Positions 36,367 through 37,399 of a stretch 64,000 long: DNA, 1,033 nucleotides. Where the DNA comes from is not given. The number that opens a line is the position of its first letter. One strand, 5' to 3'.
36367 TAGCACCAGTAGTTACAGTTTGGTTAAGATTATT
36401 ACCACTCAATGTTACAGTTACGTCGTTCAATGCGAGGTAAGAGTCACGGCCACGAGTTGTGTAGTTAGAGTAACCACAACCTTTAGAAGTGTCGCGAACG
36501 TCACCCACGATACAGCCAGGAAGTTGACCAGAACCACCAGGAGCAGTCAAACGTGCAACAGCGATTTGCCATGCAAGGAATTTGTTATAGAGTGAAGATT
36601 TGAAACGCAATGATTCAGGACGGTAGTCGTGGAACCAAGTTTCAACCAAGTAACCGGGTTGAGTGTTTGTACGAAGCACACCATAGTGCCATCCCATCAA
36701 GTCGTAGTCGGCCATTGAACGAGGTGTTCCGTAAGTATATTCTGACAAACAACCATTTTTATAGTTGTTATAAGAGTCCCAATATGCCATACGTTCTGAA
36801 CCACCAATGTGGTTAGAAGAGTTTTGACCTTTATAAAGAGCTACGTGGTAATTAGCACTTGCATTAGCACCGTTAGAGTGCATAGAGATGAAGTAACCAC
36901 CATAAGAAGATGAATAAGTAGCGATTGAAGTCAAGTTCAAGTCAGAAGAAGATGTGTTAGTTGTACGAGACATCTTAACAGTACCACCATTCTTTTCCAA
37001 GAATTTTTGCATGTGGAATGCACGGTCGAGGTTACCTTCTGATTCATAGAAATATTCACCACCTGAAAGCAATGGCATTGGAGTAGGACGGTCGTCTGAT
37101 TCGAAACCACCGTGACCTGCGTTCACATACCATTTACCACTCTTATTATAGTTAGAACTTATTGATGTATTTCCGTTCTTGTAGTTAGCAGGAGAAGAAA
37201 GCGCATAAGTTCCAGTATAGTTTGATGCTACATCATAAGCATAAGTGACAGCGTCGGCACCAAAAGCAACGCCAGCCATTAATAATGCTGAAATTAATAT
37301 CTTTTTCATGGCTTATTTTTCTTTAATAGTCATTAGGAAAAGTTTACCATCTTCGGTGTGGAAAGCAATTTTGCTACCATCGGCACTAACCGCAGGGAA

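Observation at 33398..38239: TolB-like propeller gene translationally coupled to a giant T9SS cargo with an apparently active peptidoglycan amidase domain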

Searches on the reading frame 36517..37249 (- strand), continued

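Call 82: search_solved_structures(query=A4, max_evalue=0.01)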
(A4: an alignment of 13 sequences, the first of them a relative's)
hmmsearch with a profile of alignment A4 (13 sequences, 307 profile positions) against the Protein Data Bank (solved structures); distinct sequences matched with E-value up to 0.01: 17.
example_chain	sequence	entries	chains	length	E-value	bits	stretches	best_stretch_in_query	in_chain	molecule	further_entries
2ymu_A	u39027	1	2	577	3.6e-11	46.5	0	41-205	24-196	WD-40 REPEAT PROTEIN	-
7mx5_A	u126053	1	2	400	5.1e-07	32.8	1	39-96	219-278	Tol-Pal system protein TolB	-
6pnv_A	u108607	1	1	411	5.4e-06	29.5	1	39-152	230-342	Tol-Pal system protein TolB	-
4r40_A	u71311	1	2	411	9.5e-06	28.7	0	39-96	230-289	Protein TolB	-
4pwz_A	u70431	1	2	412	9.6e-06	28.7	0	39-96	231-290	Protein TolB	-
4jml_A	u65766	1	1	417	3.3e-05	26.9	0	39-150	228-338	Protein TolB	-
7nst_E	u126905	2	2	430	3.8e-05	26.7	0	39-150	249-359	Tol-Pal system protein TolB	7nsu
2w8b_A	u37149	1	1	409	9.4e-05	25.4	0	39-147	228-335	PROTEIN TOLB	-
2hqs_A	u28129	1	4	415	0.00011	25.1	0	39-150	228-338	Protein tolB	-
1crz_A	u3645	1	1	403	0.00012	25.1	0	39-149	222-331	TOLB PROTEIN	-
2w8b_B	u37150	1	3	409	0.00012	25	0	39-149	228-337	PROTEIN TOLB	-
3c5m_A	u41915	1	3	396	0.00015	24.8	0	14-119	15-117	Oligogalacturonate lyase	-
3iax_A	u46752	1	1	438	0.00015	24.7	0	39-149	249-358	Protein tolB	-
1c5k_A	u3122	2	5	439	0.00015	24.7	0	39-149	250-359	PROTEIN (TOLB PROTEIN) | PROTEIN TOLB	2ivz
6r60_A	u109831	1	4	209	0.00024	24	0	35-96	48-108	WD-40 repeat protein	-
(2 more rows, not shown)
